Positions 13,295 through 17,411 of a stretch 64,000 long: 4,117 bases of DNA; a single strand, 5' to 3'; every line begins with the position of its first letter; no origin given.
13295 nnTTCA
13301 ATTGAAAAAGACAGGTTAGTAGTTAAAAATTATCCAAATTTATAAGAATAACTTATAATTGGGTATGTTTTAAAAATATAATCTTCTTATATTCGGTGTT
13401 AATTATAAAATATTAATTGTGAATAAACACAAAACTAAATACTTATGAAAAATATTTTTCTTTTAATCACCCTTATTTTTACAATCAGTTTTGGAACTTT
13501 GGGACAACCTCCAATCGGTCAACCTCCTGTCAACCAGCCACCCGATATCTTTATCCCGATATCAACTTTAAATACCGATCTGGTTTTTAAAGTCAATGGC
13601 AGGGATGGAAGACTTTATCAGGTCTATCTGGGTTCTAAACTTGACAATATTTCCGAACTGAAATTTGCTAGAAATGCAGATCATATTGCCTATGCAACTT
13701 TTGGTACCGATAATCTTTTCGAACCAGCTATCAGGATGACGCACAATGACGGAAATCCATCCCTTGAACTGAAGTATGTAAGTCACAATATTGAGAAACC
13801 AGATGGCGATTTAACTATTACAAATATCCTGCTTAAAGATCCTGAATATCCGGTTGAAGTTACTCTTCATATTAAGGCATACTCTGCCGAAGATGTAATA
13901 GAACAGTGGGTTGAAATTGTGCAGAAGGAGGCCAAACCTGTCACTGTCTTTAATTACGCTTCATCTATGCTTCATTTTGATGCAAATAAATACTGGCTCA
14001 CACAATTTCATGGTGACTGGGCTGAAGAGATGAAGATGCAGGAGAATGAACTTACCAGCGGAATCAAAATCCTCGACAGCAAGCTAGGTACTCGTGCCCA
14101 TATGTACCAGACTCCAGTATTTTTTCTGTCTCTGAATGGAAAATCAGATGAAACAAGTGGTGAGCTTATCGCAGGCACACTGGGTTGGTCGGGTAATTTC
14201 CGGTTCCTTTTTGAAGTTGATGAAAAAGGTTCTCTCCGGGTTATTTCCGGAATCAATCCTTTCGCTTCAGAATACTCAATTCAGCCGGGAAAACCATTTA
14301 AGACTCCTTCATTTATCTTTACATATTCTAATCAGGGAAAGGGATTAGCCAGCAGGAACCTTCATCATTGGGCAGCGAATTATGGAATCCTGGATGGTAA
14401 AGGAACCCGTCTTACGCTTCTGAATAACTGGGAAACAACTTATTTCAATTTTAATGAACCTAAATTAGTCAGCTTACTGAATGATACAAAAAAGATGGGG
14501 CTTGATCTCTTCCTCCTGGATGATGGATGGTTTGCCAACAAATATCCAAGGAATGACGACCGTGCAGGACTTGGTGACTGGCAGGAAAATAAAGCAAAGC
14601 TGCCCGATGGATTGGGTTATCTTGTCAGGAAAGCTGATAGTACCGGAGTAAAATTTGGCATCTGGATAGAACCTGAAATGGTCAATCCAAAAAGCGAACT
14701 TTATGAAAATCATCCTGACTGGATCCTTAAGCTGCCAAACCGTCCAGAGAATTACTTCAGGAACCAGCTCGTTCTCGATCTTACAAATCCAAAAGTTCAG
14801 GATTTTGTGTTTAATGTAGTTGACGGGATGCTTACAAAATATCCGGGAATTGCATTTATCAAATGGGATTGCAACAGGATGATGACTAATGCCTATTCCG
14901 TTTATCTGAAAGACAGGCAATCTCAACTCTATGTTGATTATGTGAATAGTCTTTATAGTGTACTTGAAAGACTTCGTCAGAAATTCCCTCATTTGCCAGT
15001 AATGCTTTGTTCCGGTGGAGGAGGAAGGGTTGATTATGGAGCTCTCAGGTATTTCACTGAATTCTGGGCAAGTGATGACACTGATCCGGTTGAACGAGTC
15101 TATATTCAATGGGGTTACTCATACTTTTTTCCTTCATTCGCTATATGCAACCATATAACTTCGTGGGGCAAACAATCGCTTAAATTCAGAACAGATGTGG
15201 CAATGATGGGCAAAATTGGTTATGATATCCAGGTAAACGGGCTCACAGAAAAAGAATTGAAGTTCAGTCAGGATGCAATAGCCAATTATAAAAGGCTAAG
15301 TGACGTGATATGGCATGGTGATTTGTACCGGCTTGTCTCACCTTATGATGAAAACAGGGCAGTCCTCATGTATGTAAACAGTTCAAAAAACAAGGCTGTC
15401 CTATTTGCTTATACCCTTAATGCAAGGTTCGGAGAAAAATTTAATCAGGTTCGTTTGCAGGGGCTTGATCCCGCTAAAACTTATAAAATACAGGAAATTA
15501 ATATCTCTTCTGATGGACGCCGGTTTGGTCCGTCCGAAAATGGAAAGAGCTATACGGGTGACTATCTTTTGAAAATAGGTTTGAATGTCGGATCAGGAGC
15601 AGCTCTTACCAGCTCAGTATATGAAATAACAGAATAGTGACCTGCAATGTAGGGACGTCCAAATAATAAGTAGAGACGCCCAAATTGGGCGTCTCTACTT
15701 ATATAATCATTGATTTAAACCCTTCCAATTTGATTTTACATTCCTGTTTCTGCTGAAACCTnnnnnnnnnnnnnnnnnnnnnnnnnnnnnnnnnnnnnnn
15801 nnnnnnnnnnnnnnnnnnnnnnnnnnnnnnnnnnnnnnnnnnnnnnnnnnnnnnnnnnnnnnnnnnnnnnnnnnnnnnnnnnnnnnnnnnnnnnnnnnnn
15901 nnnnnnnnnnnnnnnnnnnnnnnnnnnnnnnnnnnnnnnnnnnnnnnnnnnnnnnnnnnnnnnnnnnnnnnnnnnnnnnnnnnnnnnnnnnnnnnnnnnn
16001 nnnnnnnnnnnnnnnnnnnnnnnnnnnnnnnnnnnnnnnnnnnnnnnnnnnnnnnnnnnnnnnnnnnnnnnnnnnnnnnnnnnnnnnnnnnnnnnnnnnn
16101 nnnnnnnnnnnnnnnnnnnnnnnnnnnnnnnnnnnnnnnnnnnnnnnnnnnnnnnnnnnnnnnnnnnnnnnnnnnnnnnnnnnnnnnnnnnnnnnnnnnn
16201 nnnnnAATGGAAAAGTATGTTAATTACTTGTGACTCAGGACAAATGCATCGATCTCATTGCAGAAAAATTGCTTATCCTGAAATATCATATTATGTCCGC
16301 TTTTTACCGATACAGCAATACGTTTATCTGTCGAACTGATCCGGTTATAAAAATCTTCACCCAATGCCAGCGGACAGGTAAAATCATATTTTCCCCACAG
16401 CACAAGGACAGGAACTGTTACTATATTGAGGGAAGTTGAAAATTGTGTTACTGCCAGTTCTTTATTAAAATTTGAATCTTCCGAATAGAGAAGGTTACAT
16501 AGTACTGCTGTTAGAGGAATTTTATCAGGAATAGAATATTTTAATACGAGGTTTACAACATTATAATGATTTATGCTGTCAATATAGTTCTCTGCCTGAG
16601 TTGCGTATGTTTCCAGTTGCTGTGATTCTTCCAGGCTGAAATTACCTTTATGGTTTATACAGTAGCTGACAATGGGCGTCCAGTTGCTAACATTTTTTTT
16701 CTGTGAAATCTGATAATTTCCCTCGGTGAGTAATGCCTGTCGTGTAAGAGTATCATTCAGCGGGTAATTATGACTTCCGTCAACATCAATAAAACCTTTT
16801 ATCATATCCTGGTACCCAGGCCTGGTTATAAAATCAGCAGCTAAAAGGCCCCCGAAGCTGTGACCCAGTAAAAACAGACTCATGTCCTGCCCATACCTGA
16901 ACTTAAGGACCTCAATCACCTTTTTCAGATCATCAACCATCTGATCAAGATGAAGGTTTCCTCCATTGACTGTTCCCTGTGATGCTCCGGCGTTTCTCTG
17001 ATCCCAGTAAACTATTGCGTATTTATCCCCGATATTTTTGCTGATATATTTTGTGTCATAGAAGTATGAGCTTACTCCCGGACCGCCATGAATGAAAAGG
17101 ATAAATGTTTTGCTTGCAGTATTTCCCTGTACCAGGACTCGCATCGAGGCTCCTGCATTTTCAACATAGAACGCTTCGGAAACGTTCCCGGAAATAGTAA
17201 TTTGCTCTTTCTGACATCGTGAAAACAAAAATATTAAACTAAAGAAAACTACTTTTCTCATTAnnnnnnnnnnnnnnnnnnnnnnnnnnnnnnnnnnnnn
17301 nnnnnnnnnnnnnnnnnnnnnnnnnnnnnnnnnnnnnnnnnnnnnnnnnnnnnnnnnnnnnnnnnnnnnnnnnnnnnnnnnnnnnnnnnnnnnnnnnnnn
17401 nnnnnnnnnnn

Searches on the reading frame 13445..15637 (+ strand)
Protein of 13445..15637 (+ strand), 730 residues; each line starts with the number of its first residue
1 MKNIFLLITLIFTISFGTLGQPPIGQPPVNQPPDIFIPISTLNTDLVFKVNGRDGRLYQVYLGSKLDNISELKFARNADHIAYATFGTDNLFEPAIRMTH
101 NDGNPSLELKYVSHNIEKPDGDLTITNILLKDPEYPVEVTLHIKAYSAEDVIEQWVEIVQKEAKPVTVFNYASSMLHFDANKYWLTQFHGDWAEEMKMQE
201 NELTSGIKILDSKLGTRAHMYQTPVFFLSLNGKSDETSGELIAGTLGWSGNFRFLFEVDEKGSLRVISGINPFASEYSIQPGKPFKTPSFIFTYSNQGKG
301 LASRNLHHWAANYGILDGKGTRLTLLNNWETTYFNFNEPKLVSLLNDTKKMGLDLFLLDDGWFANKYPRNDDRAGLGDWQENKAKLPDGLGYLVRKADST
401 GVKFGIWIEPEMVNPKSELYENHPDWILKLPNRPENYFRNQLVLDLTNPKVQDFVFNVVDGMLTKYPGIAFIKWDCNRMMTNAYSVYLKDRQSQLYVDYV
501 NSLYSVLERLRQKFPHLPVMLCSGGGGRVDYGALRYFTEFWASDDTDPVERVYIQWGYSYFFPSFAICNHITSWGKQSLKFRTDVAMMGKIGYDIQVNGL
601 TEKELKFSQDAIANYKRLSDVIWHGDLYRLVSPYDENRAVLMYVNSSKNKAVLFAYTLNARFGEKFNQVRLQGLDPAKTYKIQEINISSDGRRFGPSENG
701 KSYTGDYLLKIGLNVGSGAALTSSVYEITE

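Call 61: search_protein_families(library=pfam, proteins=[window:13445-15637:+], max_evalue=0.00001)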
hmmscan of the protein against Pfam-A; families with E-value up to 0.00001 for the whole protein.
window:13445-15637:+ (730 aa): 3 families
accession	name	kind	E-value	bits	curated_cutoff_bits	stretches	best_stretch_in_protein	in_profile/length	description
PF02065.24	Melibiase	-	8.5e-102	341.1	27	1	285-624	2-346/347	Melibiase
PF16875.11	Glyco_hydro_36N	-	4.5e-52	177.5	27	1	55-278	1-251/253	Glycosyl hydrolase family 36 N-terminal domain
PF16874.11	Glyco_hydro_36C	-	7.2e-19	68.5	27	1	639-728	2-77/77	Glycosyl hydrolase family 36 C-terminal domain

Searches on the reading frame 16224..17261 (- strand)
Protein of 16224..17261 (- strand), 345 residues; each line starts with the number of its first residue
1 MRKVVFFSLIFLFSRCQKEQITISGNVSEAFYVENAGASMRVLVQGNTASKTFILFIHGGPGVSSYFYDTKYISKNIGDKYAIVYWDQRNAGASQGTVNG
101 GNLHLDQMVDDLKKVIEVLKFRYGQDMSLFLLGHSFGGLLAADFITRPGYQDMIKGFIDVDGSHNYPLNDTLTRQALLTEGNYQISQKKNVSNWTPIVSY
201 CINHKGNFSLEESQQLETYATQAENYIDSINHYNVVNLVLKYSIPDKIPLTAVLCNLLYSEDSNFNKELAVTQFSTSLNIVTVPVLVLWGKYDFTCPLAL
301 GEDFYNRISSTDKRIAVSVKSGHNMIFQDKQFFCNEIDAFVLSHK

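Call 61: search_protein_families(library=pfam, proteins=[window:16224-17261:-], max_evalue=0.00001)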
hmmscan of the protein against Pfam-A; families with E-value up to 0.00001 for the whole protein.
window:16224-17261:- (345 aa): 3 families
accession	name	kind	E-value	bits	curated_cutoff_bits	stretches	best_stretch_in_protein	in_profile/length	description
PF12146.15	Hydrolase_4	-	1.7e-18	67.2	27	1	51-158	4-105/239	Serine aminopeptidase, S33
PF00561.26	Abhydrolase_1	-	9.9e-12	45.5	25.8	1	54-328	3-243/245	alpha/beta hydrolase fold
PF12697.13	Abhydrolase_6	-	7.9e-06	27.1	26.3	0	54-162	1-93/217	Alpha/beta hydrolase family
